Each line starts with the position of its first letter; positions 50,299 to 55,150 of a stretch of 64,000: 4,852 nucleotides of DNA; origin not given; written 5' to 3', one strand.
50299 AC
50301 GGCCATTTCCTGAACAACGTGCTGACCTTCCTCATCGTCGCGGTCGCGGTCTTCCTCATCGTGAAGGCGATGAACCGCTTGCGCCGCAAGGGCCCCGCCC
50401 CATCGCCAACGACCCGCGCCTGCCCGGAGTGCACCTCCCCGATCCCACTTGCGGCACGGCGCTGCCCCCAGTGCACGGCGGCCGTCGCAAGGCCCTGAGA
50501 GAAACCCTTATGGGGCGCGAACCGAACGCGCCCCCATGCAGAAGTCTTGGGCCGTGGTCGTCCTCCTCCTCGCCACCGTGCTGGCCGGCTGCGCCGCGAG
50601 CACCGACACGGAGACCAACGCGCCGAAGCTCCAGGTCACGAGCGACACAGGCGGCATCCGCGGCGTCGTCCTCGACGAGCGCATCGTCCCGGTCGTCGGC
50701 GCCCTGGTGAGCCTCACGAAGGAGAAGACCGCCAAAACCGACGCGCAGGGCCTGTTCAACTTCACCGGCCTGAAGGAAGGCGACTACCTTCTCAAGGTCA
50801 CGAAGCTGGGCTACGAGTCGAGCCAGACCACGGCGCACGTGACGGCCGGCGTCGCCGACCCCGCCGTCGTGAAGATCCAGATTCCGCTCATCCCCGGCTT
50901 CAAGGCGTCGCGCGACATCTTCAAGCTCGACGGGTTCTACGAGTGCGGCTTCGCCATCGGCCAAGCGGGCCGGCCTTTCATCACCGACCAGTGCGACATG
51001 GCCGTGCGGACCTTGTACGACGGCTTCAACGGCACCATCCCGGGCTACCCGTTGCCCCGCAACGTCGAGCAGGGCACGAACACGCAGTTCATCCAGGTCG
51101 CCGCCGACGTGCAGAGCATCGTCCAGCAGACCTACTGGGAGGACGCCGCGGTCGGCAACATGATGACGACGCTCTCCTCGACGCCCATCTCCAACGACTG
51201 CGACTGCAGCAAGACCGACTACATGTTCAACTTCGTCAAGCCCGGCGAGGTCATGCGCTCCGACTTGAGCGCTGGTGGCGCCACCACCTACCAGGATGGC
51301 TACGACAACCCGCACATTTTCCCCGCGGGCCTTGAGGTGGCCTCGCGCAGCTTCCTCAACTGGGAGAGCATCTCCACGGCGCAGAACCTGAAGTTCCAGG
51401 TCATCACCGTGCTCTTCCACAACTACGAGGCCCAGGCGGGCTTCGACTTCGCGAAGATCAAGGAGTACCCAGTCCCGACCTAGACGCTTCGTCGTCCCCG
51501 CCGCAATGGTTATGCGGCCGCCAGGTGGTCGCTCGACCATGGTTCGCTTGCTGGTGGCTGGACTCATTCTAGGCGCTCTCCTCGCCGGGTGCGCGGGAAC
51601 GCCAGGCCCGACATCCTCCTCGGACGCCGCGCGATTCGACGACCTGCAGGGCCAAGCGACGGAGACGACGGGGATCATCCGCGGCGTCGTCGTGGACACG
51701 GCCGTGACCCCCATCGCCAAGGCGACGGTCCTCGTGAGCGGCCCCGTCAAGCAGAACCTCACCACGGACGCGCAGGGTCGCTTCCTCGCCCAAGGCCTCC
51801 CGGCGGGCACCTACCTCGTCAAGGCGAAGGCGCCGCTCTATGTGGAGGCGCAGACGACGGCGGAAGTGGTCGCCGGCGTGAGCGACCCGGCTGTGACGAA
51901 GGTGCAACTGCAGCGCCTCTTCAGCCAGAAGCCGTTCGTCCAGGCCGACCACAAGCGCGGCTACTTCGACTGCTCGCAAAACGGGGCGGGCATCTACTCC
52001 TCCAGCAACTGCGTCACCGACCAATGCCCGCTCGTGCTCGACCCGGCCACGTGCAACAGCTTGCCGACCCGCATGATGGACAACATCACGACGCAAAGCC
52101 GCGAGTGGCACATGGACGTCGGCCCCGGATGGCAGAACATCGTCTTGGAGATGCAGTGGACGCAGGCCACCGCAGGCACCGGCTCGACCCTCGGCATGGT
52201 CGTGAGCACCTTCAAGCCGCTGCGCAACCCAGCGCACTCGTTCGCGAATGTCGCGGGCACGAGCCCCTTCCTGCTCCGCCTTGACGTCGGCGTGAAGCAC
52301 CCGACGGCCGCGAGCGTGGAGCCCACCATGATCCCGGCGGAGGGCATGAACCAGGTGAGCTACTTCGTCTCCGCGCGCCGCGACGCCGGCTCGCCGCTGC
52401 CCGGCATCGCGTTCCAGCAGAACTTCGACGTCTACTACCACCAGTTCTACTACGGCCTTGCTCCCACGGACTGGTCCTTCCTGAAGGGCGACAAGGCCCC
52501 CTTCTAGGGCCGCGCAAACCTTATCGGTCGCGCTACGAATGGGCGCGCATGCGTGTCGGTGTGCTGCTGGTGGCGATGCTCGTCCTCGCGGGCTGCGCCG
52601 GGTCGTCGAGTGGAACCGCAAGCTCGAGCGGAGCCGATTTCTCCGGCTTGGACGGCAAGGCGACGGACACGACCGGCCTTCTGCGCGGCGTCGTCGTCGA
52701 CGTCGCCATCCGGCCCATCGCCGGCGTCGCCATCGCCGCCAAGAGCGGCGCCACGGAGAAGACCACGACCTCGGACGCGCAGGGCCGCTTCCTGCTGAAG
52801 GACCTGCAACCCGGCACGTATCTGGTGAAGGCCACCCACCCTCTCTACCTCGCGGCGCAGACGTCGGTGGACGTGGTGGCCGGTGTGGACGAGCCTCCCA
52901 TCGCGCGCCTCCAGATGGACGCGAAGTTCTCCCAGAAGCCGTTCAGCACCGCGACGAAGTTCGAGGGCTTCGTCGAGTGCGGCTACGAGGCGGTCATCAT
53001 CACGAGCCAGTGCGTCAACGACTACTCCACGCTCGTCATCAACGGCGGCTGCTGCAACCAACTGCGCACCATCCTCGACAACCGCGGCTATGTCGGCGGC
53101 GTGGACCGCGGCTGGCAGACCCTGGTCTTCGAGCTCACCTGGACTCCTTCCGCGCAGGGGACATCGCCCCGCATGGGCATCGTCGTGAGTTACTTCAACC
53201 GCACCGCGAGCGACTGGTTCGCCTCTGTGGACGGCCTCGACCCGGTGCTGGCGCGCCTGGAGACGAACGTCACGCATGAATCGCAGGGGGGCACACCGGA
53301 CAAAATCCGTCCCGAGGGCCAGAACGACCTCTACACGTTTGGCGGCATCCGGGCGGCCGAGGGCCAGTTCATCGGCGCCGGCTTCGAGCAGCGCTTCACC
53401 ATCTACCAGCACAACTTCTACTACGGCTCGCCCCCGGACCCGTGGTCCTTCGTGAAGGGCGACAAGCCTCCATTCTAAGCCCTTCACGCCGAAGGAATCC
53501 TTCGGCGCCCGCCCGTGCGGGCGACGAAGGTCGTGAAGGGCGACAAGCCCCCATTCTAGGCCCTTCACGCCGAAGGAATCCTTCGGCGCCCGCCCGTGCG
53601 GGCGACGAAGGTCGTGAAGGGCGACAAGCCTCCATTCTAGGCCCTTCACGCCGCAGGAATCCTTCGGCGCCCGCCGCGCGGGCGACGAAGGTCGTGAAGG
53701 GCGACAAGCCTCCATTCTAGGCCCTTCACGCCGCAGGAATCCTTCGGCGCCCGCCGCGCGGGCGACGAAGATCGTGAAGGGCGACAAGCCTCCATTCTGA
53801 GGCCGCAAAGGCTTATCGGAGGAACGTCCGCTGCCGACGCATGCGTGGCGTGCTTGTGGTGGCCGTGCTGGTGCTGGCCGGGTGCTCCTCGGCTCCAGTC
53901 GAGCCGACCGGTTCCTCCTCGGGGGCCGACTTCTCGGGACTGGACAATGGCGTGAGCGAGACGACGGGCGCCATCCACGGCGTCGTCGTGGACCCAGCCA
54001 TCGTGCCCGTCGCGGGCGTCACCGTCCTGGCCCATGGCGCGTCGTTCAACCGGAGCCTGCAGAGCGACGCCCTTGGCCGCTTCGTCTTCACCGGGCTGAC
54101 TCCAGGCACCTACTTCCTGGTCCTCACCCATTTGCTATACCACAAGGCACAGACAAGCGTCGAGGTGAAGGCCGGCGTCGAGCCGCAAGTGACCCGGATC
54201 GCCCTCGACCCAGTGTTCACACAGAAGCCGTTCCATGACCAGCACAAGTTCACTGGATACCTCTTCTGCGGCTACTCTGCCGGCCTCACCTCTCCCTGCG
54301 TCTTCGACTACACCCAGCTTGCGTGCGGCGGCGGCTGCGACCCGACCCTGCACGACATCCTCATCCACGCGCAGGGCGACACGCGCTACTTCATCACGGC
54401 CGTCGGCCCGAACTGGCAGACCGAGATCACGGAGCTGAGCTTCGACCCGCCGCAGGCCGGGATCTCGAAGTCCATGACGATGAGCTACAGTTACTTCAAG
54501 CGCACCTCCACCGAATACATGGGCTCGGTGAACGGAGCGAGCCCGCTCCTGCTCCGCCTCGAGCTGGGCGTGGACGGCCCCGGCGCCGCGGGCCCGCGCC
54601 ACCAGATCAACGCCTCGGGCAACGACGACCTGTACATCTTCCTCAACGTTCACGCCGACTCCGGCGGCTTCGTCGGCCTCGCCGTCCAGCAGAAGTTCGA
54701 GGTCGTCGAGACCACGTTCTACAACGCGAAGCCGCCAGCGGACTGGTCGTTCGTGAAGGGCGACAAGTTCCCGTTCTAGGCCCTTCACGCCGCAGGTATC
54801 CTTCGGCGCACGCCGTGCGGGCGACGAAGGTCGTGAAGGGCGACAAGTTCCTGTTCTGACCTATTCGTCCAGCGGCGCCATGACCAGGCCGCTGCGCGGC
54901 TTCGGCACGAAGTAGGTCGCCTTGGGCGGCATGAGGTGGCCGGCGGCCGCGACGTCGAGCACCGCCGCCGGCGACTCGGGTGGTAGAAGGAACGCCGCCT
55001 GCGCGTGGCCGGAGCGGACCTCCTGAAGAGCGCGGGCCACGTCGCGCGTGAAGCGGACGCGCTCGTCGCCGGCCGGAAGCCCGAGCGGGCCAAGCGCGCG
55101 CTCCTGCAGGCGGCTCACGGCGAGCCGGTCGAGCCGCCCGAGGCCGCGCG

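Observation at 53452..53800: Head-to-tail amplification of an 80-81 nt unit made of a CDS tail plus a four-hairpin block, at the ends of two paralogous genes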

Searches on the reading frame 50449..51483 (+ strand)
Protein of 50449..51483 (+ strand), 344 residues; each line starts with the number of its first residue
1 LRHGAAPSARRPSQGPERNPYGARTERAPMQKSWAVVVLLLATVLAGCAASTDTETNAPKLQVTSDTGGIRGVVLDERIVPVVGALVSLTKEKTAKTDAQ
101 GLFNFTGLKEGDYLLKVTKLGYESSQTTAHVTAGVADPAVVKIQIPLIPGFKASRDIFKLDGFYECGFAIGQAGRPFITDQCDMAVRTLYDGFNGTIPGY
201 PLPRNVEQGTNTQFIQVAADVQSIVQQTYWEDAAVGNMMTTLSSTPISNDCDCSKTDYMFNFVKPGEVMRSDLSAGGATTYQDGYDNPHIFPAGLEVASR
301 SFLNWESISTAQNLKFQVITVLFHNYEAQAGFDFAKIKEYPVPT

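Call 14: search_protein_families(library=pfam, proteins=[window:50449-51483:+], max_evalue=0.01)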
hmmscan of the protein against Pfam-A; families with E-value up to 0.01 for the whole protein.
window:50449-51483:+ (344 aa): 4 families
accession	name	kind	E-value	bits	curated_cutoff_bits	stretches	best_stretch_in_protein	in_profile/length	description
PF13620.12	CarboxypepD_reg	-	6.8e-14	52.4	32.3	1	70-143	2-79/82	Carboxypeptidase regulatory-like domain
PF13715.12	CarbopepD_reg_2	-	1.2e-08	35.3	32.2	1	70-133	1-66/88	CarboxypepD_reg-like domain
PF17210.9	SdrD_B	-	4.1e-05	24.2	29.7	1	81-129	23-75/112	SdrD B-like domain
PF17802.7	SpaA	-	0.0005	20.6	23.1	1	91-132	32-75/91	Prealbumin-like fold domain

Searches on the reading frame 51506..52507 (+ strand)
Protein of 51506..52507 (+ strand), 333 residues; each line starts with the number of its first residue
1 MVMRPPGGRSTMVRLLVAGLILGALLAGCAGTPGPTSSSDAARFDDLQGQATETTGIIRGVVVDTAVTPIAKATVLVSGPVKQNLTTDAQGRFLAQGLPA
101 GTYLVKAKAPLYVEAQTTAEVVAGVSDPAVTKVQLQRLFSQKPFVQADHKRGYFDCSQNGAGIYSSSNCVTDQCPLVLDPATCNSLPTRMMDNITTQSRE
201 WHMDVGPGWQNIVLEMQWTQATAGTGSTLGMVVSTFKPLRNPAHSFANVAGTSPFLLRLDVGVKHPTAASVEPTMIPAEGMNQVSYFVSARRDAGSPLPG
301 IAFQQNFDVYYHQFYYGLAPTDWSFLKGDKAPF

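Call 14: search_protein_families(library=pfam, proteins=[window:51506-52507:+], max_evalue=0.01)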
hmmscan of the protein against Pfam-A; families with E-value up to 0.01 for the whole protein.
window:51506-52507:+ (333 aa): 3 families
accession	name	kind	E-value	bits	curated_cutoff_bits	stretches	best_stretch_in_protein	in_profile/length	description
PF13620.12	CarboxypepD_reg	-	1.5e-12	48.1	32.3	1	58-126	2-74/82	Carboxypeptidase regulatory-like domain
PF13715.12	CarbopepD_reg_2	-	1.3e-05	25.6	32.2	1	58-118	1-61/88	CarboxypepD_reg-like domain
PF17210.9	SdrD_B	-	0.0032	18.1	29.7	1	64-118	18-75/112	SdrD B-like domain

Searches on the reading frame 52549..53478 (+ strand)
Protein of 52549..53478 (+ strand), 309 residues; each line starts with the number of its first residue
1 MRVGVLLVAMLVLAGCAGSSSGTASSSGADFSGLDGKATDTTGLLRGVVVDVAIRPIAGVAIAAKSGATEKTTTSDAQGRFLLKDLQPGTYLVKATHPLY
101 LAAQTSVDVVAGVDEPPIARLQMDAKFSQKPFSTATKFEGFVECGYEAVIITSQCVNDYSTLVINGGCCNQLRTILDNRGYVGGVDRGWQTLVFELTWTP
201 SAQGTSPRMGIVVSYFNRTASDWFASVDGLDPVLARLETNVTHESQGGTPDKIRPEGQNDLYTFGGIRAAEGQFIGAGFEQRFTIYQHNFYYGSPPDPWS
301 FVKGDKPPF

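Call 13: find_homologous_proteins(query=window:52549-53478:+)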
Query window:52549-53478:+ (309 aa): 80 proteins with E <= 0.001 among 3272 candidates.
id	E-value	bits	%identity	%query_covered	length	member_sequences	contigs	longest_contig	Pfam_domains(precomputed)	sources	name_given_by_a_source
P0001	2.2e-206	702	100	100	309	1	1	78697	PF13715.13,PF13620.13,PF22904.4,PF17210.10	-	-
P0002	9.7e-88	312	51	99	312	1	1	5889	PF13715.13,PF13620.13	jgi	jgi:hypothetical protein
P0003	2.5e-85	304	49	99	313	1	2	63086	PF13715.13,PF13620.13,PF22904.4,PF17210.10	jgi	jgi:hypothetical protein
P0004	1.7e-83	298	46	96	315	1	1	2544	PF13715.13,PF23193.2,PF13620.13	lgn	-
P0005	6.4e-79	283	47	96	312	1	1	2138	PF13620.13,PF17210.10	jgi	-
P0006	1.1e-74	269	46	93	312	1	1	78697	PF13715.13,PF13620.13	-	-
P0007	7.8e-69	250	44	98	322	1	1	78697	PF13715.13,PF13620.13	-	-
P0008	6.0e-65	238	44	88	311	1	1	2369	PF13715.13,PF13620.13,PF22904.4,PF17210.10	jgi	-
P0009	6.3e-64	234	44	98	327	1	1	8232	PF13620.13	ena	-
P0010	1.9e-63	233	42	99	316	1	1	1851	PF13620.13,PF22904.4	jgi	jgi:hypothetical protein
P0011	2.8e-63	232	43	100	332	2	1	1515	PF13715.13,PF13620.13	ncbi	-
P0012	1.2e-62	230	43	97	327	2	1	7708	PF13620.13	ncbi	-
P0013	8.0e-62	227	41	98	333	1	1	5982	PF13715.13,PF13620.13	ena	-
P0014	5.2e-59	218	38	100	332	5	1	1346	PF13715.13,PF13620.13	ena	-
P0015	9.4e-57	211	38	90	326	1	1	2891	PF13715.13,PF13620.13,PF17210.10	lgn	-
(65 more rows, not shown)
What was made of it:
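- Tried and rejected: The protein clusters have a single contig each (call 13).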

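Call 14: search_protein_families(library=pfam, proteins=[window:52549-53478:+], max_evalue=0.01)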
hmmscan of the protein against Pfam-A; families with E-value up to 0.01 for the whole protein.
window:52549-53478:+ (309 aa): 5 families
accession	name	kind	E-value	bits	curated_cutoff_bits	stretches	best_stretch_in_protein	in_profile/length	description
PF13620.12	CarboxypepD_reg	-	1.9e-13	51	32.3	1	45-114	2-74/82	Carboxypeptidase regulatory-like domain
PF13715.12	CarbopepD_reg_2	-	8.2e-06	26.2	32.2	1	46-109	2-64/88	CarboxypepD_reg-like domain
PF17210.9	SdrD_B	-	9.3e-06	26.3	29.7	1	55-101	22-70/112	SdrD B-like domain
PF09430.16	EMC7_beta-sandw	-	0.0017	19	26.6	1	65-115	15-65/122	ER membrane protein complex subunit 7, beta-sandwich domain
PF17802.7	SpaA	-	0.0037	17.8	23.1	1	62-96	23-59/91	Prealbumin-like fold domain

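Call 18: find_encoding_contigs(protein=P0003, flank=10000, max_places=4)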
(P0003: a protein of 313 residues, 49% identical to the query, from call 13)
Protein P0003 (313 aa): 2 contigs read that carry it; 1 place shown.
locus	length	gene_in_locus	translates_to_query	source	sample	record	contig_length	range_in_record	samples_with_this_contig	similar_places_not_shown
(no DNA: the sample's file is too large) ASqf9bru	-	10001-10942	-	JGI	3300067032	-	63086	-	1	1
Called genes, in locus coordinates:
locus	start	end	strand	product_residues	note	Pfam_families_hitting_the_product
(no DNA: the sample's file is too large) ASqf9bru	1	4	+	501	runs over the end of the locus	PF13088:BNR_2 (weak), PF15902:Sortilin-Vps10 (faint), PF02012:BNR (faint)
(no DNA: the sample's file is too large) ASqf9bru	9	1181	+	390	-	-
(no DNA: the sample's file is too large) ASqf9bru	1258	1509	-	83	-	-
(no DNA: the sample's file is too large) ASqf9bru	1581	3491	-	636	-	PF00012:HSP70, PF06723:MreB_Mbl, PF00012:HSP70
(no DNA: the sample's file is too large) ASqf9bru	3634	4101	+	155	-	PF19853:DUF6328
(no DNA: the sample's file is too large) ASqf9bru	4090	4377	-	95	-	PF05016:ParE_toxin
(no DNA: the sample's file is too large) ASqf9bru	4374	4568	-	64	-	PF24434:DUF7557 (weak)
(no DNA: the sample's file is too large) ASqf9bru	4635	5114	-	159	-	PF01025:GrpE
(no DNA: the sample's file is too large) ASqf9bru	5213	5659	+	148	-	PF01741:MscL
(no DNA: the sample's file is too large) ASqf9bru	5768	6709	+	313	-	PF13620:CarboxypepD_reg, PF13715:CarbopepD_reg_2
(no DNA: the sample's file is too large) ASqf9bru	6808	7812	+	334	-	PF13620:CarboxypepD_reg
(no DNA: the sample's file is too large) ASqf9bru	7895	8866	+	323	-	PF13620:CarboxypepD_reg, PF22904:NOMO1-like_2nd (faint)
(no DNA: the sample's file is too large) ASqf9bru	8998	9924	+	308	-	PF13620:CarboxypepD_reg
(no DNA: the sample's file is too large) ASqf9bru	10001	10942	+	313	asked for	PF17210:SdrD_B (weak), PF13620:CarboxypepD_reg, PF13715:CarbopepD_reg_2 (weak), PF22904:NOMO1-like_2nd (weak)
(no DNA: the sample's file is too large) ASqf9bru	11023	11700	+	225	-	-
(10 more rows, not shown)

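Call 19: find_encoding_contigs(protein=P0002, flank=10000, max_places=4)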
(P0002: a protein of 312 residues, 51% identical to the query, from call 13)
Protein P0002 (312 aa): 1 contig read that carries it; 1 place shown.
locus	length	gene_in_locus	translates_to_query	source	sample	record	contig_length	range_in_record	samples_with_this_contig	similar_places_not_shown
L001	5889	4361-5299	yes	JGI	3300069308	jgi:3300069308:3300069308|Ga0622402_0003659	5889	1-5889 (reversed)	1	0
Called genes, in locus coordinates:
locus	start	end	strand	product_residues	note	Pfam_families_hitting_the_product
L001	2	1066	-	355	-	?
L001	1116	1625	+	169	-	PF19728:DUF6220 (weak)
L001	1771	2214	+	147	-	PF19853:DUF6328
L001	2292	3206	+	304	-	PF13620:CarboxypepD_reg, PF13715:CarbopepD_reg_2 (weak)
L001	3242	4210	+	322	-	PF13620:CarboxypepD_reg, PF22904:NOMO1-like_2nd (faint), PF13715:CarbopepD_reg_2 (weak)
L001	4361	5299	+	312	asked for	PF13620:CarboxypepD_reg, PF13715:CarbopepD_reg_2 (weak)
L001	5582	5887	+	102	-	?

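Call 28: find_related_loci(query=A3, collection=genome_contigs, flank=6000)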
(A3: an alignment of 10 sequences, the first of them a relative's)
Query A3 (309 aa) in genome_contigs; peptide patterns used: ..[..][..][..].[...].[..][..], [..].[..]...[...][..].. (x = any residue, [..] = any of these).
105 stretches matched a pattern; 33 encode a relative of the query (tblastn E <= 1e-3); 33 distinct loci.
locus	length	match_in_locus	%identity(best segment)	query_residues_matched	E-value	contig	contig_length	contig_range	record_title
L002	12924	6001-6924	50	1-309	8e-101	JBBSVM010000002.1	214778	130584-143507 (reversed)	MAG: Thermoplasmatota archaeon isolate H32-bin033_1 H32_bin033_1_000000000002, whole genome shotgun sequence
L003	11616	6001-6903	48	8-309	8e-84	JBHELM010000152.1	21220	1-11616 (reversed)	MAG: Thermoplasmatota archaeon isolate S2_bin.14.orig S2_k141_4412982, whole genome shotgun sequence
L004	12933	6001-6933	45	1-309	2e-75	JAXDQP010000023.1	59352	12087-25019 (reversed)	MAG: Thermoplasmata archaeon isolate BP_738 scaffold_2864566, whole genome shotgun sequence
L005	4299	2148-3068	41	1-309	2e-70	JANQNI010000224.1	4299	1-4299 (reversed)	MAG: Thermoplasmatota archaeon isolate PL25a_bin.104 k99_1888762, whole genome shotgun sequence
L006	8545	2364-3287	39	1-309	9e-68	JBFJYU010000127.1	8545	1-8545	MAG: Thermoplasmatota archaeon isolate Mix_sand19.2022.05.G.95 k141_3422069_length_8545_cov_13.8555, whole genome shotgu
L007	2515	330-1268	42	8-309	7e-67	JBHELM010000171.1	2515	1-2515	MAG: Thermoplasmatota archaeon isolate S2_bin.14.orig S2_k141_1270529, whole genome shotgun sequence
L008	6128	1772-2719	37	1-309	3e-64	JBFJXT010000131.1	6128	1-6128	MAG: Thermoplasmatota archaeon isolate Mix_sand19.2022.05.G.64 k141_3368740_length_6128_cov_9.0000, whole genome shotgun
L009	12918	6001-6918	38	6-309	1e-62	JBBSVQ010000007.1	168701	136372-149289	MAG: Thermoplasmatota archaeon isolate H32-bin038_1 H32_bin038_1_000000000007, whole genome shotgun sequence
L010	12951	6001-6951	39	1-309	2e-62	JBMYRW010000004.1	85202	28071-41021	MAG: Thermoplasmatota archaeon isolate ME_XS_2303_bin_37 ME_XS_2303_bin_37_3, whole genome shotgun sequence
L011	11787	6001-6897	49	14-309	5e-90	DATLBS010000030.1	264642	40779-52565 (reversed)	MAG TPA_asm: Thermoplasmatota archaeon isolate SMAG_U14304 k141_1419608, whole genome shotgun sequence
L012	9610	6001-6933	39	3-309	7e-75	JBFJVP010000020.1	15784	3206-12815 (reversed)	MAG: Thermoplasmatota archaeon isolate Mix_sand19.2022.05.G.106 k141_4781140_length_15784_cov_12.9840, whole genome shot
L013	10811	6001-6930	37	3-309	1e-54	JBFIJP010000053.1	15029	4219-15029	MAG: Thermoplasmatota archaeon isolate Mix_sand11.2021.09.Z.89 k141_2032760_length_15029_cov_22.5495, whole genome shotg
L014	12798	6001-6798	38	43-309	2e-54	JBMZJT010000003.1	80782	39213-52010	MAG: Thermoplasmatota archaeon isolate ME_XS_2301_3_bin15 ME_XS_2301_3_bin15_2, whole genome shotgun sequence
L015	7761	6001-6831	37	39-309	3e-51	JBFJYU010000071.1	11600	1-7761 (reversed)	MAG: Thermoplasmatota archaeon isolate Mix_sand19.2022.05.G.95 k141_2779856_length_11600_cov_12.0125, whole genome shotg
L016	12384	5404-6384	31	1-309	5e-36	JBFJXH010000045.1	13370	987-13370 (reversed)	MAG: Thermoplasmatota archaeon isolate Mix_sand19.2022.05.G.43 k141_3678251_length_13370_cov_15.9972, whole genome shotg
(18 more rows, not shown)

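Call 39: find_encoding_contigs(protein=P0008, flank=3000, max_places=3)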
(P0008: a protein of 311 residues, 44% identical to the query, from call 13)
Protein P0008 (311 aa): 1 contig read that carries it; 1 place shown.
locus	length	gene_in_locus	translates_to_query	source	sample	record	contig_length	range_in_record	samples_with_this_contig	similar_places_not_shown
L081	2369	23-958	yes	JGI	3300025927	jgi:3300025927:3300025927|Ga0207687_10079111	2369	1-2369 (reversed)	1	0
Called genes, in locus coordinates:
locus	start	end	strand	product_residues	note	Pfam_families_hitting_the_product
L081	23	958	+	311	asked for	PF13620:CarboxypepD_reg, PF13715:CarbopepD_reg_2 (weak), PF17210:SdrD_B (weak), PF22904:NOMO1-like_2nd (weak)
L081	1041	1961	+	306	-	PF13620:CarboxypepD_reg, PF13715:CarbopepD_reg_2, PF23193:NOMO_3rd (weak)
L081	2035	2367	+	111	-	?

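Call 40: find_encoding_contigs(protein=P0010, flank=3000, max_places=3)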
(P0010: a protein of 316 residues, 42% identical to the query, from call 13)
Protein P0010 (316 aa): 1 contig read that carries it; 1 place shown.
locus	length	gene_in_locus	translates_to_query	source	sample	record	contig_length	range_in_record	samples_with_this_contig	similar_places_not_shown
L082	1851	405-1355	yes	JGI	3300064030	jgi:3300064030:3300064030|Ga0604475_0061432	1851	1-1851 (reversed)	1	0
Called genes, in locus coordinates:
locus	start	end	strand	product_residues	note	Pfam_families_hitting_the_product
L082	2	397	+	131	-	?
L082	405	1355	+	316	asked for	PF13620:CarboxypepD_reg, PF22904:NOMO1-like_2nd (weak)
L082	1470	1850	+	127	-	?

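Call 41: find_encoding_contigs(protein=P0004, flank=3000, max_places=3)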
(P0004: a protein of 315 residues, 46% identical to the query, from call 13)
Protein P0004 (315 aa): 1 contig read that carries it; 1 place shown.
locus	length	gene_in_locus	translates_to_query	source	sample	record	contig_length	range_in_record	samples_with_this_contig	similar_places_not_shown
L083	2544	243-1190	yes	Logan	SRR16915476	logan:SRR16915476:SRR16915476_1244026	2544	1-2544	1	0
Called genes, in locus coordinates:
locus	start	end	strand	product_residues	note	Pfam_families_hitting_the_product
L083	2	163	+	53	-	?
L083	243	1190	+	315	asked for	PF23193:NOMO_3rd (faint), PF13620:CarboxypepD_reg, PF13715:CarbopepD_reg_2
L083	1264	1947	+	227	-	-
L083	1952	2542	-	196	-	?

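Call 42: find_encoding_contigs(protein=P0005, flank=3000, max_places=3)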
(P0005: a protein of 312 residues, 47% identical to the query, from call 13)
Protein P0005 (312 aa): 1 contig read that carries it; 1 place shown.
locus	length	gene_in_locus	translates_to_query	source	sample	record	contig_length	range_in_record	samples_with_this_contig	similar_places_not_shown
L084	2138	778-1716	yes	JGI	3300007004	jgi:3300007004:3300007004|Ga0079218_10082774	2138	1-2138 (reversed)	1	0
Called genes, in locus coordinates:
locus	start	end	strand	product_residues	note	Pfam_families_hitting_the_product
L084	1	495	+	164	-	?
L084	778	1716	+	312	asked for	PF13620:CarboxypepD_reg, PF17210:SdrD_B (weak)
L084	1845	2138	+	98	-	PF13620:CarboxypepD_reg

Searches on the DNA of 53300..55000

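Call 73: search_rna_families(source=window, start=53300, end=55000, threshold=evalue, max_evalue=1)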
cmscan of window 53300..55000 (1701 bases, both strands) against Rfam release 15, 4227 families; matches with E-value up to 1: 8.
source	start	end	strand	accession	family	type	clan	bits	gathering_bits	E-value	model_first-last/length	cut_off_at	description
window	53486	53588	-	RF04198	MIR8670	Gene; miRNA;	-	24.8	150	0.061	1-142/142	no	MIR8670 microRNA precursor family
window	53497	53613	+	RF03599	MIR1883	Gene; miRNA;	-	24.5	128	0.15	1-118/118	no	MIR1883 microRNA precursor family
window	53487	53589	+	RF04198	MIR8670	Gene; miRNA;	-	24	150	0.096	1-142/142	no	MIR8670 microRNA precursor family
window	53498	53612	-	RF03599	MIR1883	Gene; miRNA;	-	23.8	128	0.23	1-118/118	no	MIR1883 microRNA precursor family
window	53661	53772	-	RF03240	MIR5534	Gene; miRNA;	-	21.5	79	0.46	1-102/102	no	MIR5534 microRNA precursor family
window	54200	54244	-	RF00285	snoZ6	Gene; snRNA; snoRNA; CD-box;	-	19.4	35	0.24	1-91/91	no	Z6 small nucleolar RNA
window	53738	53785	+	RF01781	ASdes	Gene; sRNA;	-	19.1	40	0.33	1-68/68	no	ASdes TB sRNA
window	53658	53705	+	RF01781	ASdes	Gene; sRNA;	-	18.3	40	0.58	1-68/68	no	ASdes TB sRNA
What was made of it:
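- On Any Rfam RNA family: The best hits in the array reach 25 bits or less against thresholds of 40-150 (call 73).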
